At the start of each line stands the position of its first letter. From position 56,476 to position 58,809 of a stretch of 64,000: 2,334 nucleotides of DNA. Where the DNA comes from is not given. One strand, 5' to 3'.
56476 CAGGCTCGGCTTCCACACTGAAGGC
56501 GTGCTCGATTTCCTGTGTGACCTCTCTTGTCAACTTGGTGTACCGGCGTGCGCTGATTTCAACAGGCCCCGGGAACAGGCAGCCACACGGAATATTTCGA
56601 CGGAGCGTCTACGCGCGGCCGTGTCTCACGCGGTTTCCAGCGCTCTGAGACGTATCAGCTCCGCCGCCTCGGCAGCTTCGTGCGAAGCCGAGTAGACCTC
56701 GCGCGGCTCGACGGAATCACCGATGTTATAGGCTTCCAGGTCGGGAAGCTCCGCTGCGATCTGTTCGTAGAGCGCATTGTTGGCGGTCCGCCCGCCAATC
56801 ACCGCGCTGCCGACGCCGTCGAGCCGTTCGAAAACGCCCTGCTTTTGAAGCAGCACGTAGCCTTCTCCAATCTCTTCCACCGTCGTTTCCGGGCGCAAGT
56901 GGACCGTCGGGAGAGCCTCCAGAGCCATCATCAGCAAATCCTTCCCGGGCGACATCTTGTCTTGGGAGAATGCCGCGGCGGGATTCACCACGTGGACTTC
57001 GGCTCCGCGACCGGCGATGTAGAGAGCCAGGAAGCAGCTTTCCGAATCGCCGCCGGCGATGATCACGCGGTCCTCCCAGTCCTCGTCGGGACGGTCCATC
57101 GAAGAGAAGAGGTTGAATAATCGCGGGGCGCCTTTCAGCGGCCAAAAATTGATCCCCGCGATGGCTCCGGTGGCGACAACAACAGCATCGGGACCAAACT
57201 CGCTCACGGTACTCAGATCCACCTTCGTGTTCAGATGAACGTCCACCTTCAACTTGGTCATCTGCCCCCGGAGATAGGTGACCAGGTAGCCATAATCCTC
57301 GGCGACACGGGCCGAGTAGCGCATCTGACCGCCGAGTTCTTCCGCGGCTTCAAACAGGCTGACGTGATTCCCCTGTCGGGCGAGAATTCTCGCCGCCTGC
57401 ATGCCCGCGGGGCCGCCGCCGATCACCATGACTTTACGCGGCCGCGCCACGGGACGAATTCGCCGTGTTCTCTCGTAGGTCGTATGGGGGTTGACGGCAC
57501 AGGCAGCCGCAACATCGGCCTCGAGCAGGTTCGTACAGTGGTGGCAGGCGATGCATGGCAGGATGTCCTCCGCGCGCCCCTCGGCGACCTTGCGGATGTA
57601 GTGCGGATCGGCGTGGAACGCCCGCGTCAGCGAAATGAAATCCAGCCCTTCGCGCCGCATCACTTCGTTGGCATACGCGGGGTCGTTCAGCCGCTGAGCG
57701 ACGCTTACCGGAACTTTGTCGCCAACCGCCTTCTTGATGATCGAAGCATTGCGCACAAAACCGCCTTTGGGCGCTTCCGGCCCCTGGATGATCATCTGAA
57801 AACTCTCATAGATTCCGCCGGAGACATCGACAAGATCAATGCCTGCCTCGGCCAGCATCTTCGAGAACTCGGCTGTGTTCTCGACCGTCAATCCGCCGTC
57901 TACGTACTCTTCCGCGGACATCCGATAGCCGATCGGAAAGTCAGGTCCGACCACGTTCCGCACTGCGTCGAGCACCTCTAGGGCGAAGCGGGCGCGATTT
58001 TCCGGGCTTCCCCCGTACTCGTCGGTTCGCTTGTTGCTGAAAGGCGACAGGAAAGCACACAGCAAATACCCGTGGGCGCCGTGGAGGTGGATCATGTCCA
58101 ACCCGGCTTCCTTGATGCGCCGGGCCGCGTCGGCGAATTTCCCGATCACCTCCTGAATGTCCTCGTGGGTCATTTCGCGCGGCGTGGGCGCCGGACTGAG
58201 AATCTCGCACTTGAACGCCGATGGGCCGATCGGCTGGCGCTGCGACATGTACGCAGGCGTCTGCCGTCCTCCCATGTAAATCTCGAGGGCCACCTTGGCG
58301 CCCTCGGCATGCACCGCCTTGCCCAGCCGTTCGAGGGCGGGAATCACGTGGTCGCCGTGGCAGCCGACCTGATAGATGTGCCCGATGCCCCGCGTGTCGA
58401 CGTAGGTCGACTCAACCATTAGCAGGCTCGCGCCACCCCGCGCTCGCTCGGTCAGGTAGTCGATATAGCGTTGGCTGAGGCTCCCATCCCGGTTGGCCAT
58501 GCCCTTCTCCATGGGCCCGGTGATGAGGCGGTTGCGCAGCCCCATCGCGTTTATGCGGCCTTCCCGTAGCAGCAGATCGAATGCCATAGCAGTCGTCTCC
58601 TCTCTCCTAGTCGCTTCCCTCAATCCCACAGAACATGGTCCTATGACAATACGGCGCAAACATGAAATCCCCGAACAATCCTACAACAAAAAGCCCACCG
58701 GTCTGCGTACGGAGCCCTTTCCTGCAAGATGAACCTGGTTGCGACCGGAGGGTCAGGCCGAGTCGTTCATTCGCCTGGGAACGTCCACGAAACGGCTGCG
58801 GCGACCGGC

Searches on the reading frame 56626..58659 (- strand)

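Call 64: search_protein_families(library=pfam, proteins=[window:56626-58659:-], max_evalue=0.00001)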
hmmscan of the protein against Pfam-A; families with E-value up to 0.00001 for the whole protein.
window:56626-58659:- (677 aa): 8 families
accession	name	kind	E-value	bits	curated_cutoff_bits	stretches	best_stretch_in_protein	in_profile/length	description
PF00724.26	Oxidored_FMN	-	4.3e-74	250.3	27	1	36-364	8-341/342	NADH:flavin oxidoreductase / NADH oxidase family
PF07992.20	Pyr_redox_2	-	2.8e-22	79.9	26.1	2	409-638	2-251/291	Pyridine nucleotide-disulphide oxidoreductase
PF00070.33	Pyr_redox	-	2.8e-10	41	22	0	409-484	1-67/82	Pyridine nucleotide-disulphide oxidoreductase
PF13450.12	NAD_binding_8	-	2e-08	34.8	21.9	1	412-451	1-40/68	NAD(P)-binding Rossmann-like domain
PF13738.12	Pyr_redox_3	-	2.2e-08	34.2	30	0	407-480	164-235/305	Pyridine nucleotide-disulphide oxidoreductase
PF12831.13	FAD_oxidored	-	3.3e-07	30.4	27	1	410-448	2-40/416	FAD dependent oxidoreductase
PF03486.20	HI0933_like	-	1.7e-06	28.1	50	1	409-449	2-42/244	HI0933-like protein Rossmann domain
PF01266.30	DAO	-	5.8e-06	26.5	27.9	0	409-450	1-43/353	FAD dependent oxidoreductase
